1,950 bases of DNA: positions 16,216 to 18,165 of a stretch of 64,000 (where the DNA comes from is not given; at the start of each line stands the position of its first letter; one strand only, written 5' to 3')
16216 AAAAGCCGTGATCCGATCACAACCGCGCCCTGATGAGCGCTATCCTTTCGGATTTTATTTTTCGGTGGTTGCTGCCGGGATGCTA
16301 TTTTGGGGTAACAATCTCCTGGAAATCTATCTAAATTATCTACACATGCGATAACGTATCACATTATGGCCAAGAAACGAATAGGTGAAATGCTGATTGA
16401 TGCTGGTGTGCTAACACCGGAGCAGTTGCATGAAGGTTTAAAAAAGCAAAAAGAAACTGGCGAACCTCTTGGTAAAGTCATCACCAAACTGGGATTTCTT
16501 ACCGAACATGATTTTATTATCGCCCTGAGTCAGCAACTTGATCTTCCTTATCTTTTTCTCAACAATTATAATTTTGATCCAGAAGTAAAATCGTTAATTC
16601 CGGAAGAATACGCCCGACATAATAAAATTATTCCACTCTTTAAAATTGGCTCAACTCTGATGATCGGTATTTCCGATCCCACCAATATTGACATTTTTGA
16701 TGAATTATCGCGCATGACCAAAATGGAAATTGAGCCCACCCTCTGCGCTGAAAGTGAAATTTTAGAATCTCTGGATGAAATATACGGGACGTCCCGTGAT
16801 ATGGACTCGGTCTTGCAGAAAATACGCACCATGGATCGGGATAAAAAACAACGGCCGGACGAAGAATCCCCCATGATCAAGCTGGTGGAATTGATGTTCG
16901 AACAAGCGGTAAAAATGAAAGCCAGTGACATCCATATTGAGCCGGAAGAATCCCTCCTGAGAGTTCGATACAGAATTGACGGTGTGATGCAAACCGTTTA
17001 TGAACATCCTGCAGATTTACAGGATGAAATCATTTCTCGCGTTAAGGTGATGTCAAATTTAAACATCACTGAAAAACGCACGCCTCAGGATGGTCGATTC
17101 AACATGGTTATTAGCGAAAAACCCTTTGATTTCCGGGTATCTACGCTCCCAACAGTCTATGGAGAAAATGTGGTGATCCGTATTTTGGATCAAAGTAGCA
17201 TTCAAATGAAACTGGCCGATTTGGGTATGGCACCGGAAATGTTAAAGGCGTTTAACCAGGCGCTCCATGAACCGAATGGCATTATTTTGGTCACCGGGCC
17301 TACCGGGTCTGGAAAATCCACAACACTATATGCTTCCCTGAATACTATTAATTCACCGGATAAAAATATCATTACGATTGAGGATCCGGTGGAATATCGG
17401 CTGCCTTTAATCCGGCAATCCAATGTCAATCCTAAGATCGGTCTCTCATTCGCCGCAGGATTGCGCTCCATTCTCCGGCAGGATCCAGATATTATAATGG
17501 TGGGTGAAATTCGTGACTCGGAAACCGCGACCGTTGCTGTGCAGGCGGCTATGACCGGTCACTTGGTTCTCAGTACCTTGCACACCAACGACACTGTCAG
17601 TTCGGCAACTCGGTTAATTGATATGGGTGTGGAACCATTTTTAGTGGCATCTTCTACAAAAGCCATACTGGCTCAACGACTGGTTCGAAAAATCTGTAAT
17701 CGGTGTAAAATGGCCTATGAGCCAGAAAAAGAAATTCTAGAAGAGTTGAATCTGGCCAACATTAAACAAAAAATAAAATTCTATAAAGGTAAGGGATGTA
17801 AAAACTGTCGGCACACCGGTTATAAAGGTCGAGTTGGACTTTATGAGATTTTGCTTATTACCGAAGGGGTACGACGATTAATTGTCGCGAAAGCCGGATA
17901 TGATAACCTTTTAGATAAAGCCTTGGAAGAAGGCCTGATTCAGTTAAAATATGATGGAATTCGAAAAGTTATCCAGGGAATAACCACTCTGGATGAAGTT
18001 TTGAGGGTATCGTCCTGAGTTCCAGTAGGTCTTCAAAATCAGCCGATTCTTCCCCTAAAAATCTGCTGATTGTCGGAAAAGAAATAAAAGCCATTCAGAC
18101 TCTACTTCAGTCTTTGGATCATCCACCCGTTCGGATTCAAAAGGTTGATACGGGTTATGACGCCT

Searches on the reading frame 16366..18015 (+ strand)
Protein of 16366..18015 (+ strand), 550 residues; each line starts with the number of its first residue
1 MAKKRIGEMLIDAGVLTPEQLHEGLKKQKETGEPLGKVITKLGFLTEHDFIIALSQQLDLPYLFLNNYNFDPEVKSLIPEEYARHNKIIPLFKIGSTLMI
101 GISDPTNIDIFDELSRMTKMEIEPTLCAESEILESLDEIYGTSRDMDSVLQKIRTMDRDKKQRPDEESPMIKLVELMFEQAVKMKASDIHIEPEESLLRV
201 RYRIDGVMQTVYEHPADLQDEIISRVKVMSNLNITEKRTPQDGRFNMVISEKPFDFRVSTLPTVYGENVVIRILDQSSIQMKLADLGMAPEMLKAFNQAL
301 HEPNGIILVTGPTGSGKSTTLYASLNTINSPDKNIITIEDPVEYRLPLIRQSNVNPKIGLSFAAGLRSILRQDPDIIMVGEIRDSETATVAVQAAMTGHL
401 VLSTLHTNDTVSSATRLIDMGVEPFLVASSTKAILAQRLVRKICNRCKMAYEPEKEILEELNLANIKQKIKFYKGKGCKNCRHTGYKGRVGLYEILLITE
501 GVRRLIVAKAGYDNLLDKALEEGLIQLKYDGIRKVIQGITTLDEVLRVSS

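Call 41: search_protein_families(library=ncbifam, proteins=[window:16366-18015:+], max_evalue=0.001)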
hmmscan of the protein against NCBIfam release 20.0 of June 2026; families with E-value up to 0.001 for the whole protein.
window:16366-18015:+ (550 aa): 22 families
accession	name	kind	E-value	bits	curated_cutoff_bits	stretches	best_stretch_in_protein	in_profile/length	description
TIGR02538.1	type_IV_pilB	equivalog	2.3e-187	624.1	675.65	1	6-549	2-562/564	type IV-A pilus assembly ATPase PilB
TIGR02533.1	type_II_gspE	equivalog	3.9e-179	596.4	630.25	1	78-548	4-485/486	type II secretion system ATPase GspE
NF053534.1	T4PilAsmATPsTfpB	equivalog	4e-146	487.8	850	1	45-548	63-581/584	type IV pilus assembly ATPase TfpB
NF007755.0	PRK10436.1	equivalog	3.4e-140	467.8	617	1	93-549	24-459/465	type II secretion system protein GspE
NF041000.1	ATPase_ComGA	equivalog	1.8e-79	266.5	300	1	177-441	3-266/267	competence type IV pilus ATPase ComGA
TIGR01420.1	pilT_fam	subfamily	1.9e-58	198.4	319.1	1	177-444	5-272/343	PilT/PilU family type 4a pilus ATPase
TIGR02525.1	plasmid_TraJ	equivalog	8.1e-29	100.7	368.3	1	270-420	121-272/372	plasmid transfer ATPase TraJ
TIGR02524.1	dot_icm_DotB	equivalog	8.6e-23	81.1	463.3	1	176-418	8-257/358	Dot/Icm type IV secretion system ATPase DotB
NF058587.1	archaellum_moto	equivalog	2.3e-19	69.5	550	1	264-418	234-394/527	archaellum flagellar ATPase motor FlaI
NF053729.1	c-di-GMP_motif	domain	8.3e-17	60.7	38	1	5-57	1-53/53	cyclic di-GMP-binding domain-containing protein, MshE-related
NF012033.0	PRK15489.1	equivalog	2.6e-16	58.9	537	1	2-146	489-633/703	glycosyl transferase family protein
TIGR03819.1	heli_sec_ATPase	hypoth_equivalog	2.4e-15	56.6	373.15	1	264-427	137-307/340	TadA family conjugal transfer-associated ATPase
NF008411.1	PRK11234.1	equivalog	2.1e-14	52.9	1170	1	4-167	482-644/723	cyclic di-3',5'-guanylate-activated glycosyltransferase NfrB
TIGR02782.1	TrbB_P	equivalog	2e-13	50.3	304.55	1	306-419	138-254/303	P-type conjugative transfer ATPase TrbB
TIGR02788.1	VirB11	equivalog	3.3e-13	49.3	249.95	1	278-422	119-267/308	P-type DNA transfer ATPase VirB11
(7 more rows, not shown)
